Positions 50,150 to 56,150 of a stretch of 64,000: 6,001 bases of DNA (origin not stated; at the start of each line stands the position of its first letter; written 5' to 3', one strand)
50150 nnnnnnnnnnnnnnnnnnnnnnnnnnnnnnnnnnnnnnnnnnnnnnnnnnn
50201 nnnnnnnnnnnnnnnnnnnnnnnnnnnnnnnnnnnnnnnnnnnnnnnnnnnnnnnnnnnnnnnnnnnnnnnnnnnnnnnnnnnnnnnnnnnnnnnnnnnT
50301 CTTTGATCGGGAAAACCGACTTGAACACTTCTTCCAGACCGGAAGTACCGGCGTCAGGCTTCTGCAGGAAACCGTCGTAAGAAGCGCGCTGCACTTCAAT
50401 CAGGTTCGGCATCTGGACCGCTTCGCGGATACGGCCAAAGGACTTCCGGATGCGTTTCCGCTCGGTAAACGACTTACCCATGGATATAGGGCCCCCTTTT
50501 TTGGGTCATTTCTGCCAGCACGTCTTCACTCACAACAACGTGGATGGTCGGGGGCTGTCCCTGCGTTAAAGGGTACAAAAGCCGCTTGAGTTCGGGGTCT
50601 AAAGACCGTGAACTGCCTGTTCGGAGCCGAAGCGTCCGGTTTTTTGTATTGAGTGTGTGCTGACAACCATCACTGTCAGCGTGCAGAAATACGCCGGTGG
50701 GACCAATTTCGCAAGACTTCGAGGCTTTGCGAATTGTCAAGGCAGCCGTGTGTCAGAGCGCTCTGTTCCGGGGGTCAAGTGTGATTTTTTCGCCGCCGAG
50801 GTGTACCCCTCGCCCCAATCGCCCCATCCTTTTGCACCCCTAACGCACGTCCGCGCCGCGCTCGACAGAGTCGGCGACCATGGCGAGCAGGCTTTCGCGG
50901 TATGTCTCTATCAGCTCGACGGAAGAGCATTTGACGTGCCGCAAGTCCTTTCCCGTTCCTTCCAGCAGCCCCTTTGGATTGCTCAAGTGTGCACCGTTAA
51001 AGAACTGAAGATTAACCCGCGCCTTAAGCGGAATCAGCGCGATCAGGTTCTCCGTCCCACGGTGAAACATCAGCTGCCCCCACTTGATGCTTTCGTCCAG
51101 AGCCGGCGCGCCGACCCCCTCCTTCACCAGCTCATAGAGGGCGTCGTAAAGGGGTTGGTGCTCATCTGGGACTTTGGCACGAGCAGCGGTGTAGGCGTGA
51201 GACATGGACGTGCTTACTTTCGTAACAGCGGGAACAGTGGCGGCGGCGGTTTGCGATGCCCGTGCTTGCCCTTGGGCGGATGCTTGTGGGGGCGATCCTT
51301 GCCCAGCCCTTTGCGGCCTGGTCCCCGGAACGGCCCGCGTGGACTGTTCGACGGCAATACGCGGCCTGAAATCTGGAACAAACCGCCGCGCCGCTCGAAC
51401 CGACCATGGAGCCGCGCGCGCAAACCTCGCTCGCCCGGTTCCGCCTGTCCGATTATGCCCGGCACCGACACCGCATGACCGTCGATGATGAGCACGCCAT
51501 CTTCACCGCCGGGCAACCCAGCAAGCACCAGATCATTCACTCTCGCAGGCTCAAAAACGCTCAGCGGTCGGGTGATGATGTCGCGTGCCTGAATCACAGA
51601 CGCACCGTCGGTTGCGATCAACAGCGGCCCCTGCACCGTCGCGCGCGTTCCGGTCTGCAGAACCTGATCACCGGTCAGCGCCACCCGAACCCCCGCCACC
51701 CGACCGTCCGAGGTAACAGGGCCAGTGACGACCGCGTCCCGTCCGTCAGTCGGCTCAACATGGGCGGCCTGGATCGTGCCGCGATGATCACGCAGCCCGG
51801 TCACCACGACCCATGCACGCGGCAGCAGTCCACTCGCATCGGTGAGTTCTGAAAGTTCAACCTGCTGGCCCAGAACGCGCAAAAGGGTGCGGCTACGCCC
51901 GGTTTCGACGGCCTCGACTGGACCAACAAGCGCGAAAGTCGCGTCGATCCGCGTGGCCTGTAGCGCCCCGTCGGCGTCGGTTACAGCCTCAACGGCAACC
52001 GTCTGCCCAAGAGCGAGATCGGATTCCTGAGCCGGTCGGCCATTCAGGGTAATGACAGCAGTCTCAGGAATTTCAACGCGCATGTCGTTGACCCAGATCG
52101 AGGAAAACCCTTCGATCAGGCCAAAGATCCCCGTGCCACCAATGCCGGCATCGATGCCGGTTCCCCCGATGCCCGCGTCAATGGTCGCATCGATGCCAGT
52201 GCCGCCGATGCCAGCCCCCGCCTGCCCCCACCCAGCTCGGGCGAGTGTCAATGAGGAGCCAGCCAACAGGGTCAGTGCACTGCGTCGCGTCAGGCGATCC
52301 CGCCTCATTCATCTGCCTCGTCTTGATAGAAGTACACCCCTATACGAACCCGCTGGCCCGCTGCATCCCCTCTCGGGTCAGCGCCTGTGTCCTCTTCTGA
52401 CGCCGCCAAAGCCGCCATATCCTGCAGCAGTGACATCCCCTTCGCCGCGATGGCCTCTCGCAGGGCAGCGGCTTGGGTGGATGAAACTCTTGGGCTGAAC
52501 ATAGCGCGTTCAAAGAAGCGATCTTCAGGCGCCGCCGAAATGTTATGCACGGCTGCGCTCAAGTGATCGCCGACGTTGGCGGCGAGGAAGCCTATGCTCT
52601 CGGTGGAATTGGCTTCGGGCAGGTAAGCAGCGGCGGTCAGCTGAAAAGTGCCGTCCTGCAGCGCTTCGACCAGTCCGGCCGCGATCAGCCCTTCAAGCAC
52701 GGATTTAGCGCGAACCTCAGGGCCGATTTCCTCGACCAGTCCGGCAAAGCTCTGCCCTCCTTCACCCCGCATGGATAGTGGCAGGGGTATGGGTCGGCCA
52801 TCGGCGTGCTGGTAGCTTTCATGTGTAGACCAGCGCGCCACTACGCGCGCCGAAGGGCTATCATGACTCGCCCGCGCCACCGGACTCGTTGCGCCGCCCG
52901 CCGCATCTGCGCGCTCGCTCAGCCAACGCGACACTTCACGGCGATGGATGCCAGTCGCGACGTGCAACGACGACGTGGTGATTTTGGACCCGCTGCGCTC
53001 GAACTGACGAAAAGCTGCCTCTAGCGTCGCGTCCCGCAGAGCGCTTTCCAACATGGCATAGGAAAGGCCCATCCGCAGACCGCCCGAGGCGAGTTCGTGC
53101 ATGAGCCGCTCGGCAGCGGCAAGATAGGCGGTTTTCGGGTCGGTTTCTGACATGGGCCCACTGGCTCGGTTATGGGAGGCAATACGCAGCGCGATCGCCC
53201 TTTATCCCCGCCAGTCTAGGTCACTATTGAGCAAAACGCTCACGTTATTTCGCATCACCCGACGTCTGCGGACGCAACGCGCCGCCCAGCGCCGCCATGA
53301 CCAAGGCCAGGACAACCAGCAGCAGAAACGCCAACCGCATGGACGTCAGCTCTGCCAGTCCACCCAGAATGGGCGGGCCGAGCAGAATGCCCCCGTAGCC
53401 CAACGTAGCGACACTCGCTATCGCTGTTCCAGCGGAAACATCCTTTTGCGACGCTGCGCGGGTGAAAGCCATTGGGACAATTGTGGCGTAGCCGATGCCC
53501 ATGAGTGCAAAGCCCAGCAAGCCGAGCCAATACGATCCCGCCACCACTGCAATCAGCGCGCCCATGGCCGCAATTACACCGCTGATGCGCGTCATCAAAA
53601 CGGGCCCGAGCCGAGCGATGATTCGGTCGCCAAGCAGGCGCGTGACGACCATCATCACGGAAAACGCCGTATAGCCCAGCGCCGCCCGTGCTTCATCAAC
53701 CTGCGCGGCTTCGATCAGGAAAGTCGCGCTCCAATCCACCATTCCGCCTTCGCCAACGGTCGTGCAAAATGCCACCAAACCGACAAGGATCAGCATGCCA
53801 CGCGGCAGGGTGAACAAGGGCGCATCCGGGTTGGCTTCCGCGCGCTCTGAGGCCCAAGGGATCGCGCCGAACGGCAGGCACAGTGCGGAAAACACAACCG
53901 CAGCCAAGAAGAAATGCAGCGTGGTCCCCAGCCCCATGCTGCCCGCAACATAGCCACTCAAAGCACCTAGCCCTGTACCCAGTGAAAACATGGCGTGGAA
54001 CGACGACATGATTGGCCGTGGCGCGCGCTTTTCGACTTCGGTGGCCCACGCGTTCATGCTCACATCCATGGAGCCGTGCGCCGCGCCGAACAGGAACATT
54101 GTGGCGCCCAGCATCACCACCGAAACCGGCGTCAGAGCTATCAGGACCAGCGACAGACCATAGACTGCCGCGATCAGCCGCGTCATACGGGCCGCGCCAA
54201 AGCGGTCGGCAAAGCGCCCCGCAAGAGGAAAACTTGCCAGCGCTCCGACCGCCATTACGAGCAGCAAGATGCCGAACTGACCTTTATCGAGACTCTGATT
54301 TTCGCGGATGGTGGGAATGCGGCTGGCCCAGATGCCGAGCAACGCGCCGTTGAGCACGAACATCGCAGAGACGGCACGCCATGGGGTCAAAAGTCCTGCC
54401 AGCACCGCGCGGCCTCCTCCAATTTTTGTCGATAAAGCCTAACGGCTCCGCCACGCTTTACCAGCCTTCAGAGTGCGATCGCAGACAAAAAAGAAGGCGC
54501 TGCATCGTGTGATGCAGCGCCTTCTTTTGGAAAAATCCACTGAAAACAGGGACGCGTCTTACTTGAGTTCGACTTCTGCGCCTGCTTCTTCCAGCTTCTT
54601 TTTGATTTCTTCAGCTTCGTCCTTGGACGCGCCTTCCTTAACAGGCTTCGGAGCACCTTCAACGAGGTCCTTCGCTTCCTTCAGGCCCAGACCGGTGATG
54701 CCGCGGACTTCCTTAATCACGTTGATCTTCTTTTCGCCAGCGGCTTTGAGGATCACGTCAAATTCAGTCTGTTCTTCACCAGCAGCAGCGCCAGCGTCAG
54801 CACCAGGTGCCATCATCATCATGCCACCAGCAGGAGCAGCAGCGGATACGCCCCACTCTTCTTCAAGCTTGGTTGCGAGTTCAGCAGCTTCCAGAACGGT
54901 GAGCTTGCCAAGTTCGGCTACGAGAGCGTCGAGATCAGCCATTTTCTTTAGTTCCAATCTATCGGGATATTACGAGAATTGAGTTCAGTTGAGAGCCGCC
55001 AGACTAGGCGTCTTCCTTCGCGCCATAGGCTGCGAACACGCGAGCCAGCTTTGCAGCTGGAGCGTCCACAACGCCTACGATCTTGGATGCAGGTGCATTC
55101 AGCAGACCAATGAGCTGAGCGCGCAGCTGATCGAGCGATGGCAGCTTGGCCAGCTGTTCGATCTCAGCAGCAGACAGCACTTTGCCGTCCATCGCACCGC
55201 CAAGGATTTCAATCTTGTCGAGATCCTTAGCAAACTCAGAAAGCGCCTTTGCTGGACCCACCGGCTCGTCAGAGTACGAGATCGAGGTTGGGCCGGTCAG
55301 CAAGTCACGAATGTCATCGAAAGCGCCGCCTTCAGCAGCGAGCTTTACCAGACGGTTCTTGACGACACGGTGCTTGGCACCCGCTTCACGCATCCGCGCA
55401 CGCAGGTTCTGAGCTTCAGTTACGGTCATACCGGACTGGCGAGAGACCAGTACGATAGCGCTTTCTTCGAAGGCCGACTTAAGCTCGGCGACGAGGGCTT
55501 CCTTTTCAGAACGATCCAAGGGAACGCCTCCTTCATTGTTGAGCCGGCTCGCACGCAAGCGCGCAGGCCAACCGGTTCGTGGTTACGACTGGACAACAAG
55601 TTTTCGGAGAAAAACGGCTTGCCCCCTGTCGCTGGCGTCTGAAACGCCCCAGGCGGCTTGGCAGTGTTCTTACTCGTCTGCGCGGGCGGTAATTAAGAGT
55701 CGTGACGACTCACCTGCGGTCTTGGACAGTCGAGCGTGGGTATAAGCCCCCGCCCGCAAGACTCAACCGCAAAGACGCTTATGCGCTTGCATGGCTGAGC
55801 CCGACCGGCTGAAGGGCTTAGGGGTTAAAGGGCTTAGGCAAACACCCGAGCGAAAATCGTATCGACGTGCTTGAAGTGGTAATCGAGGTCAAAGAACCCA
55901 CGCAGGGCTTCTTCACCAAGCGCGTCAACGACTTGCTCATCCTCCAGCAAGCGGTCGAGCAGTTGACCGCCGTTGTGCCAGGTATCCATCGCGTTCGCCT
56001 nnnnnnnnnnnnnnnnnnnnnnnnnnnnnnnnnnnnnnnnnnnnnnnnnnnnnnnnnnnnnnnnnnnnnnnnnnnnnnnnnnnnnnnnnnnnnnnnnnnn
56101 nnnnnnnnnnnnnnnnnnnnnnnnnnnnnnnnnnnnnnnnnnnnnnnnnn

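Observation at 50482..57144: Disrupted rplKAJL-rpoBC supercluster: purB upstream of rplJ and a 4-kb accessory insertion between rplL and rpoB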

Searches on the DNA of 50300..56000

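Call 6: search_rna_families(source=window, start=50300, end=56000, threshold=evalue, max_evalue=1, show_alignments=2)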
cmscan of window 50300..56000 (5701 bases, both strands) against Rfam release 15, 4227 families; matches with E-value up to 1: 4.
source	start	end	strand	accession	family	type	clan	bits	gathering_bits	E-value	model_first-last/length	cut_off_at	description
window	54489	54624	-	RF02618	SSRC34_2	Gene; sRNA;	-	29.1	48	0.1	1-125/125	no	Streptococcus sRNA 34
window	54454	54543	+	RF02620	BSnc119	Gene; sRNA;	-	26.8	115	0.091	1-90/90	no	Brucella sRNA 119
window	54477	54593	-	RF02225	sX6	Gene; sRNA;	-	24.2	40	0.003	1-342/342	no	Proteobacterial sRNA sX6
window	55681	55724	-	RF02858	Arrc08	Gene; sRNA;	-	21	219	0.014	88-134/270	no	Actinobacillus sRNA 08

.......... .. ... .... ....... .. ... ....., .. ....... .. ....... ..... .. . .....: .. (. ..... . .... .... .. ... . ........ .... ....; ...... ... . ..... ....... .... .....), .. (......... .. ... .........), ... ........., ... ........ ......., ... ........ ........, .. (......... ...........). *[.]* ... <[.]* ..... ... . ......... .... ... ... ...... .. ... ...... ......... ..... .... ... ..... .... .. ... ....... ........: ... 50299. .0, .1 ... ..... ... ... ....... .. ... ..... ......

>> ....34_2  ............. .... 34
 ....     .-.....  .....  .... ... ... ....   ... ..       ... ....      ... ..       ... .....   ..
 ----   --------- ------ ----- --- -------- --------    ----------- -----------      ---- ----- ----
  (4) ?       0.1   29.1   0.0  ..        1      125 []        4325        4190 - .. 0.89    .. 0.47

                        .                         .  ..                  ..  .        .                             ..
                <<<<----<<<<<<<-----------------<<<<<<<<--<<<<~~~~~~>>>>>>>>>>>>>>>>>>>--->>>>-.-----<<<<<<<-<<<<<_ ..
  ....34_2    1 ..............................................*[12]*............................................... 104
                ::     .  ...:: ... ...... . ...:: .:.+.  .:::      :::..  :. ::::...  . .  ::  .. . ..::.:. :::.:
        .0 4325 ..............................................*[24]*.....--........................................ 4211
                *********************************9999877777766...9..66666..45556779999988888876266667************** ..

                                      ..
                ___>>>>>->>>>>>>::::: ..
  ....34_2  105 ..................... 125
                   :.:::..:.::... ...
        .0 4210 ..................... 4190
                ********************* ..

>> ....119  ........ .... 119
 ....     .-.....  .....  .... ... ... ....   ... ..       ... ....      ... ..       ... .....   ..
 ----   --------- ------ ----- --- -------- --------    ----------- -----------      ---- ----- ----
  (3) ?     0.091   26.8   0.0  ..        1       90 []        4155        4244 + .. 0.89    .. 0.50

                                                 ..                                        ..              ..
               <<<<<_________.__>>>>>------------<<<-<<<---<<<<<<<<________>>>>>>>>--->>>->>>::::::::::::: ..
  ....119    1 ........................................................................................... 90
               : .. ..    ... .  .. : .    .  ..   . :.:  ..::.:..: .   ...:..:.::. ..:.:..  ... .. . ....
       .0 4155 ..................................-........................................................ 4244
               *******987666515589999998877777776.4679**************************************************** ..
